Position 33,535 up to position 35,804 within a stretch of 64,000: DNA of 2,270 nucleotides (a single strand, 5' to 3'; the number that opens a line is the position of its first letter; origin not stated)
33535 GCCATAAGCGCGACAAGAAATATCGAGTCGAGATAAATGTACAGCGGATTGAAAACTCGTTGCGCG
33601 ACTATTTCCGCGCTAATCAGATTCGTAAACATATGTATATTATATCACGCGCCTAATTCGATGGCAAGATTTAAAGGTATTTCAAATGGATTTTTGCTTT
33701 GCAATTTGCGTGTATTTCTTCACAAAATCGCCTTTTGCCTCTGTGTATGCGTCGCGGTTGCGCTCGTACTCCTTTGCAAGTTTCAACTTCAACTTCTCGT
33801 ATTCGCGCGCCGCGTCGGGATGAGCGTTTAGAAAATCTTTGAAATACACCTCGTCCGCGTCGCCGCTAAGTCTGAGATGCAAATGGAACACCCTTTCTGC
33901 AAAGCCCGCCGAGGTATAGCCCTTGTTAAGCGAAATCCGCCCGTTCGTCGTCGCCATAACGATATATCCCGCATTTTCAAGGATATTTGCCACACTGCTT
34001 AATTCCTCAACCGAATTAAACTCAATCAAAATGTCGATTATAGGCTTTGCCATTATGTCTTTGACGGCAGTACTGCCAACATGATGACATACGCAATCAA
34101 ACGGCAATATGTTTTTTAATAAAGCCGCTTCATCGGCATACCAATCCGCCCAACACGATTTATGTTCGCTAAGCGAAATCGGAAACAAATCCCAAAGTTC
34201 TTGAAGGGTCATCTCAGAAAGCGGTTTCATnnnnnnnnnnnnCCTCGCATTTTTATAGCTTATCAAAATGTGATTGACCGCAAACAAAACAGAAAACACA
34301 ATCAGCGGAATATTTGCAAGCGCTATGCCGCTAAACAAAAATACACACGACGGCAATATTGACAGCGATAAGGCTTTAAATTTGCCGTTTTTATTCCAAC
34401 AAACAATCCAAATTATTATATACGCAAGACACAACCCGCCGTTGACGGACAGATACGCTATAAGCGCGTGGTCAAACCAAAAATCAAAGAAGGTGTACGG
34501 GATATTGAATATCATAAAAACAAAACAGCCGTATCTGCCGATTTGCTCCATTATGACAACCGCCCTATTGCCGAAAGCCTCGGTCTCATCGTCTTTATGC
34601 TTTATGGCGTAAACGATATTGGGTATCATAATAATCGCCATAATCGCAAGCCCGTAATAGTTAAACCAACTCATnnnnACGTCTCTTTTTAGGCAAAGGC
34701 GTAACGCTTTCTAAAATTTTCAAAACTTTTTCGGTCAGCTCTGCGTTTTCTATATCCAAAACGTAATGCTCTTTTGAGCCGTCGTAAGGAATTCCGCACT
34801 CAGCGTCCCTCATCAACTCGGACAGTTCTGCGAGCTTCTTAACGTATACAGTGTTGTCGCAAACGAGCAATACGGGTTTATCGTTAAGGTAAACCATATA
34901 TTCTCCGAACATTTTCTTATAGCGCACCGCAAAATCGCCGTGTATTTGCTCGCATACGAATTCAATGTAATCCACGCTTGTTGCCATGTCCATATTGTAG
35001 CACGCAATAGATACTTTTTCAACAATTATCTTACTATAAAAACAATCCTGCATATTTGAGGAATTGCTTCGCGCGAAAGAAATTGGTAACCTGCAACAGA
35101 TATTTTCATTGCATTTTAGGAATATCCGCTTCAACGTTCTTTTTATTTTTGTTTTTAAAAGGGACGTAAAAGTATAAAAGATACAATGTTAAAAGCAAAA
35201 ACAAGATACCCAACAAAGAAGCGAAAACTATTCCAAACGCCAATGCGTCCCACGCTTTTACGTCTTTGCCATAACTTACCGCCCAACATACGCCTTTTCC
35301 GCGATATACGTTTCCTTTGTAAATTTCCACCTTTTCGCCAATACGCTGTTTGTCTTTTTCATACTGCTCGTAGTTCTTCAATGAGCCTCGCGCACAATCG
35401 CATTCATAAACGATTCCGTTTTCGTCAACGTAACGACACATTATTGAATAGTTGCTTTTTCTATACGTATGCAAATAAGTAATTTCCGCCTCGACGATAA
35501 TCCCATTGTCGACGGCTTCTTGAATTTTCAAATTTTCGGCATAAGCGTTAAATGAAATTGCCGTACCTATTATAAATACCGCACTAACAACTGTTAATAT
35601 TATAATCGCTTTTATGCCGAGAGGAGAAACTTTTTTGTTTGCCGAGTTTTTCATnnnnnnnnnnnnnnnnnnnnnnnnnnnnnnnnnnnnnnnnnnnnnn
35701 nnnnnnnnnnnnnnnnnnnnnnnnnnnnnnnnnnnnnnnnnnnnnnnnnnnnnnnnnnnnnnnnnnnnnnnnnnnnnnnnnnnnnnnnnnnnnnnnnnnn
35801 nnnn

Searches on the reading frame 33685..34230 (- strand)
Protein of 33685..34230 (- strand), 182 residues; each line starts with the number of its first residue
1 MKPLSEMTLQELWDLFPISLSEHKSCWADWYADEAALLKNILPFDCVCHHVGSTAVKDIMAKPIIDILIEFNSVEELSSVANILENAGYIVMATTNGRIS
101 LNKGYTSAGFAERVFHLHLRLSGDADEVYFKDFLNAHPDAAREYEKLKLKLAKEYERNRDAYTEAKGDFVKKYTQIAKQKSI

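Call 5: search_protein_families(library=pfam, proteins=[window:33685-34230:-], max_evalue=1)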
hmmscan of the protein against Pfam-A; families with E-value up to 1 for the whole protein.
window:33685-34230:- (182 aa): 2 families
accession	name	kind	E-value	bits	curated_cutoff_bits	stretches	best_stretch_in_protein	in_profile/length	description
PF04229.20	GrpB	-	2.4e-42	145.3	25.5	1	17-175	1-158/159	GrpB protein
PF16525.10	MHB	-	0.092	13.4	27.4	1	131-176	20-65/77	Haemophore, haem-binding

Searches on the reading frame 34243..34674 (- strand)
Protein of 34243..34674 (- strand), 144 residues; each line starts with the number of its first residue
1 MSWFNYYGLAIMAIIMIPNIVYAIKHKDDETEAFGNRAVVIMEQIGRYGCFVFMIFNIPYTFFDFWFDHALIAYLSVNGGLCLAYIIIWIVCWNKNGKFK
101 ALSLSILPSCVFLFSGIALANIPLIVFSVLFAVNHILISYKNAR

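Call 5: search_protein_families(library=pfam, proteins=[window:34243-34674:-], max_evalue=1)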
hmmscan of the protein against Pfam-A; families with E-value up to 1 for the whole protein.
window:34243-34674:- (144 aa): 1 family
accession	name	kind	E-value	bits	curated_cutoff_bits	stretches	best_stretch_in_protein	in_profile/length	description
PF09773.14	Meckelin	-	0.26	9.7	25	1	55-141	338-421/825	Meckelin (Transmembrane protein 67)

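Call 6: search_protein_families(library=padloc, proteins=[window:34243-34674:-], max_evalue=1)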
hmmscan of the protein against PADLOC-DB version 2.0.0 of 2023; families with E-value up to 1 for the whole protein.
window:34243-34674:- (144 aa): 0 families

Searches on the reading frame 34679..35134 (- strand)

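Call 5: search_protein_families(library=pfam, proteins=[window:34679-35134:-], max_evalue=1)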
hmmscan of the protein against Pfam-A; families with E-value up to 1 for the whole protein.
window:34679-35134:- (152 aa): 2 families
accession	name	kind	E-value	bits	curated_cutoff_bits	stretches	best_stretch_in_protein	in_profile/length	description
PF04993.18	TfoX_N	-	4.2e-07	30.4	30.1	1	70-125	9-67/91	TfoX N-terminal domain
PF13824.12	zf-Mss51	-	0.055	14.1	27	1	112-136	19-44/55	Zinc-finger of mitochondrial splicing suppressor 51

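Call 6: search_protein_families(library=padloc, proteins=[window:34679-35134:-], max_evalue=1)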
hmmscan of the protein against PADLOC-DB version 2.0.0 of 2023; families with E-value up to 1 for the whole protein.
window:34679-35134:- (152 aa): 0 families

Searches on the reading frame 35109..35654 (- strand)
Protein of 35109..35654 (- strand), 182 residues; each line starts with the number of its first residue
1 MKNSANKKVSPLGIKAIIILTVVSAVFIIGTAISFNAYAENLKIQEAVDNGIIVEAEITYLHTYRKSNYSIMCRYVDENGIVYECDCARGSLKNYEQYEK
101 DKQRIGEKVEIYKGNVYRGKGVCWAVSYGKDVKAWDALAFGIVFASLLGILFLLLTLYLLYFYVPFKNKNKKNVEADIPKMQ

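Call 5: search_protein_families(library=pfam, proteins=[window:35109-35654:-], max_evalue=1)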
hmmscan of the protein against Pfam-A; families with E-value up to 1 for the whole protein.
window:35109-35654:- (182 aa): 7 families
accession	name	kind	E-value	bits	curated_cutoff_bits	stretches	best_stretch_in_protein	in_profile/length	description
PF06024.17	Orf78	-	0.014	16.1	29.4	1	137-174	58-95/101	Orf78 (ac78)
PF09000.15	Cytotoxic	-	0.017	15.9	22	1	65-101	22-58/80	Cytotoxic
PF11368.13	DUF3169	-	0.059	13.4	31.6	1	7-73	42-107/250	Protein of unknown function (DUF3169)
PF19261.4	DUF5904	-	0.076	13.5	25.7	1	12-46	7-41/133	Domain of unknown function (DUF5904)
PF14828.11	Amnionless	-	0.21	10.8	30.4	1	91-161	300-369/442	Amnionless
PF24468.1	EGF_LRP2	-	0.25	11.8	30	1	83-94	25-36/44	LRP2-like, EGF-like domain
PF23489.1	V-ATPase_su_f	-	0.79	10.4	27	0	13-30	17-34/78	V-type proton ATPase subunit f-like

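Call 6: search_protein_families(library=padloc, proteins=[window:35109-35654:-], max_evalue=1)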
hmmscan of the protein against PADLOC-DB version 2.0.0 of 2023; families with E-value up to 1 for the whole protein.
window:35109-35654:- (182 aa): 0 families

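Call 68: find_homologous_proteins(query=window:35109-35654:-, max_evalue=1e-10)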
Query window:35109-35654:- (182 aa): 22 proteins with E <= 1e-10 among 198 candidates.
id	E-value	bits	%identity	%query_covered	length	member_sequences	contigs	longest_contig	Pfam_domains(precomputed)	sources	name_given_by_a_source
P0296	6.9e-115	399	100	100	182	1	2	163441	-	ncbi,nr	ncbi:MAG: hypothetical protein NC037_02430 [Bacteroides sp.]|nr:hypothetical protein [Bacillota bact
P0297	1.3e-97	343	86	80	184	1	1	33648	-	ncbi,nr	ncbi:MAG: hypothetical protein NC184_06545 [Roseburia sp.]|nr:hypothetical protein [Roseburia sp.]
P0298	3.0e-97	342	85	100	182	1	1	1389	-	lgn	-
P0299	2.0e-73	264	72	91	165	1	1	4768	-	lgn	-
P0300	7.8e-54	200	54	99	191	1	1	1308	-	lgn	-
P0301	2.9e-53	199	55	91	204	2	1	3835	-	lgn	-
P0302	9.4e-53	197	57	93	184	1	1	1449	-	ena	-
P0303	1.3e-51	193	53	96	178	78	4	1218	-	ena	-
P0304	2.3e-51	192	53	96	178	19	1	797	-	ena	-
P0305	8.0e-51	191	53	84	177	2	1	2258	-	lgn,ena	-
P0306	3.9e-50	188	52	95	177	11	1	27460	-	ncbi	-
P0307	4.1e-50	188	53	95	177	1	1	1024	-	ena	-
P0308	4.1e-49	185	50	96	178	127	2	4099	-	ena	-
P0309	1.6e-48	183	52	96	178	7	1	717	-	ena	-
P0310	7.2e-48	181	53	95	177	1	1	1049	-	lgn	-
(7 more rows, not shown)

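Call 69: find_encoding_contigs(protein=P0297, flank=7000, max_places=3)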
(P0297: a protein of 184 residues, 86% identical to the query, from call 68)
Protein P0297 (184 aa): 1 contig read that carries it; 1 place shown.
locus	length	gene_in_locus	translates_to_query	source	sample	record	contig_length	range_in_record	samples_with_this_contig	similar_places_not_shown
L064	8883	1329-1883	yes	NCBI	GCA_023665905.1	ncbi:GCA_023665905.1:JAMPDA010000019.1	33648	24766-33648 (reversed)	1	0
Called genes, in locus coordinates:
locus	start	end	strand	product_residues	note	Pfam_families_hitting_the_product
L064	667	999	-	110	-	-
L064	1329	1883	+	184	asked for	-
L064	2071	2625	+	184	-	PF02525:Flavodoxin_2, PF03358:FMN_red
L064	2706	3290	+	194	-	-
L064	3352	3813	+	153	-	-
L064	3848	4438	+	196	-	PF04229:GrpB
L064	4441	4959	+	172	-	-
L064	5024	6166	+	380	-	-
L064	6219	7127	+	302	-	-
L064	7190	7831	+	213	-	PF00702:Hydrolase, PF08282:Hydrolase_3 (faint), PF12710:HAD, PF13419:HAD_2, PF13242:Hydrolase_like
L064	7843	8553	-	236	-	PF03099:BPL_LplA_LipB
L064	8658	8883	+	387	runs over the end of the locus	PF02424:ApbE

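Call 70: find_encoding_contigs(protein=P0299, flank=5000, max_places=3)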
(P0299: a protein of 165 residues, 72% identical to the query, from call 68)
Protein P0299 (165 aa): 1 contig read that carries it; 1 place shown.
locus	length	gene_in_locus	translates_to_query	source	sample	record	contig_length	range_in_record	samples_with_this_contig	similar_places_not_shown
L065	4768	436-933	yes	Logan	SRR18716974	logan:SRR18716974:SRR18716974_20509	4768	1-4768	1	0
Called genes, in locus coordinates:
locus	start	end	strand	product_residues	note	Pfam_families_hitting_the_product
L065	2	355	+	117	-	?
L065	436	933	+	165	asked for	-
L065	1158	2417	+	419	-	PF12708:Pect-lyase_RHGA_epim (faint), PF00295:Glyco_hydro_28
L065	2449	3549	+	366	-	PF01757:Acyl_transf_3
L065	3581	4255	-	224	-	PF04237:YjbR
